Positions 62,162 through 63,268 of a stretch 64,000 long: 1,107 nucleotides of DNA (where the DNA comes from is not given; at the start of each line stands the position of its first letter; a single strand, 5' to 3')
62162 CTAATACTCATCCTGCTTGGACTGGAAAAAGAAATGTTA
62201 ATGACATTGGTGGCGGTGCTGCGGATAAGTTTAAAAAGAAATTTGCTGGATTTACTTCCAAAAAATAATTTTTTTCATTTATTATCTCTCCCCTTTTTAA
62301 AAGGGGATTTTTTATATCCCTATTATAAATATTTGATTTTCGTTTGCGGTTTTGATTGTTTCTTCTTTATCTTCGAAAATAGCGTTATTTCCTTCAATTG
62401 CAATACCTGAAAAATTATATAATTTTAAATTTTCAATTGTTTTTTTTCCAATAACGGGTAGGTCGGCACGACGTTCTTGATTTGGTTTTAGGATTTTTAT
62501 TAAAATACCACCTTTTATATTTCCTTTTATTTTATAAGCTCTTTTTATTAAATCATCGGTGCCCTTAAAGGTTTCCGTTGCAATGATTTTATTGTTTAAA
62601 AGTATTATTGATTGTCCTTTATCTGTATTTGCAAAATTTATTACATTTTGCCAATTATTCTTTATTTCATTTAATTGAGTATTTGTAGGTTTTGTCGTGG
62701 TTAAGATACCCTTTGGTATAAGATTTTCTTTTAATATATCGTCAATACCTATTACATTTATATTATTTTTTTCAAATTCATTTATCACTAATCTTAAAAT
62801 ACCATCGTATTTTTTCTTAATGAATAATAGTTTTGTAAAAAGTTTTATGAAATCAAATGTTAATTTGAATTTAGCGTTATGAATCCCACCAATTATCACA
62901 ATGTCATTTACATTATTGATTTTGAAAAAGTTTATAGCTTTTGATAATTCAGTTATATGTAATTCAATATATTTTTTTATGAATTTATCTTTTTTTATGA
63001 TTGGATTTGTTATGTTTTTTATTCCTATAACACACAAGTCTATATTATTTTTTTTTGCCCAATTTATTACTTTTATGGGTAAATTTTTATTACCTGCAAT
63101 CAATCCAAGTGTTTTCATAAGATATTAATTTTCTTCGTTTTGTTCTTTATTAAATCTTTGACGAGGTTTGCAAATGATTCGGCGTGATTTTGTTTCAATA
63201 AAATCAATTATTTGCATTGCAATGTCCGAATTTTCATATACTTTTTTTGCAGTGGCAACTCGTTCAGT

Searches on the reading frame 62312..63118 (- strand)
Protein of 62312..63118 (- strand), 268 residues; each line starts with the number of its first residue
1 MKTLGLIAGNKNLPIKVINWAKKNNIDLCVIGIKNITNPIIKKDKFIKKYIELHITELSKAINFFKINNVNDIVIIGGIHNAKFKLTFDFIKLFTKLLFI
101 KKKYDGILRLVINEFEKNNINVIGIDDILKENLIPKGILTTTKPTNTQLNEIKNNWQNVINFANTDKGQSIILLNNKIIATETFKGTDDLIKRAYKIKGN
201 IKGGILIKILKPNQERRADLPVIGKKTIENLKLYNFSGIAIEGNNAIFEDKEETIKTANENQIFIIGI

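Call 39: search_protein_families(library=pfam, proteins=[window:62312-63118:-], max_evalue=0.0001)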
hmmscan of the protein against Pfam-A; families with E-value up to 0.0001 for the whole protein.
window:62312-63118:- (268 aa): 2 families
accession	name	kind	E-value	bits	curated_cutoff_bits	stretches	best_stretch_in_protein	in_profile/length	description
PF06230.17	LpxI_C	-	7.8e-36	123.3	25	1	135-266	1-131/131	LpxI C-terminal domain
PF17930.7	LpxI_N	-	4.1e-21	75.7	25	1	4-131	2-128/129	LpxI N-terminal domain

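Call 49: find_encoding_contigs(protein=window:62312-63118:-, flank=10000, max_places=3)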
Protein window:62312-63118:- (268 aa): 4 contigs read that carry it; 3 places shown.
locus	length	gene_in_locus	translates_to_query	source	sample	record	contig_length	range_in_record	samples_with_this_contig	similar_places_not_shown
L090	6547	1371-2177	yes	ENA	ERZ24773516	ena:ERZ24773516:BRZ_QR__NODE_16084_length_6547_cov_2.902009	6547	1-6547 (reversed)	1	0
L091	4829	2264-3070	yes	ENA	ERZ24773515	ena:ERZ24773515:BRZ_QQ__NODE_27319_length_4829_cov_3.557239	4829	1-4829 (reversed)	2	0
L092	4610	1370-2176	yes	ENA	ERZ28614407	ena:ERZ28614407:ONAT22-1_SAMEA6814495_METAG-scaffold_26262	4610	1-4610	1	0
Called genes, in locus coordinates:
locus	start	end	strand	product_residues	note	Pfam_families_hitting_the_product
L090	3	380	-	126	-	?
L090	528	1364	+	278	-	PF00132:Hexapep (weak), PF25084:LbH_EIF2B (weak), PF25087:GMPPB_C, PF00132:Hexapep, PF13720:Acetyltransf_11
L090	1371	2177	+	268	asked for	PF17930:LpxI_N, PF06230:LpxI_C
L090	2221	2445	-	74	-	PF01197:Ribosomal_L31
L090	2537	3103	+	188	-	PF00625:Guanylate_kin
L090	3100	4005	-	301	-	PF00892:EamA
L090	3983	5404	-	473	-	PF02321:OEP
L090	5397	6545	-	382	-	?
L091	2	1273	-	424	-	?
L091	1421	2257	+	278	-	PF00132:Hexapep (weak), PF25084:LbH_EIF2B (weak), PF25087:GMPPB_C, PF00132:Hexapep, PF13720:Acetyltransf_11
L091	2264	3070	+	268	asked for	PF17930:LpxI_N, PF06230:LpxI_C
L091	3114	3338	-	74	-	PF01197:Ribosomal_L31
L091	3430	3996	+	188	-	PF00625:Guanylate_kin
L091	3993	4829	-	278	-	?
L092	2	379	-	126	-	?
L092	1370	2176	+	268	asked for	PF17930:LpxI_N, PF06230:LpxI_C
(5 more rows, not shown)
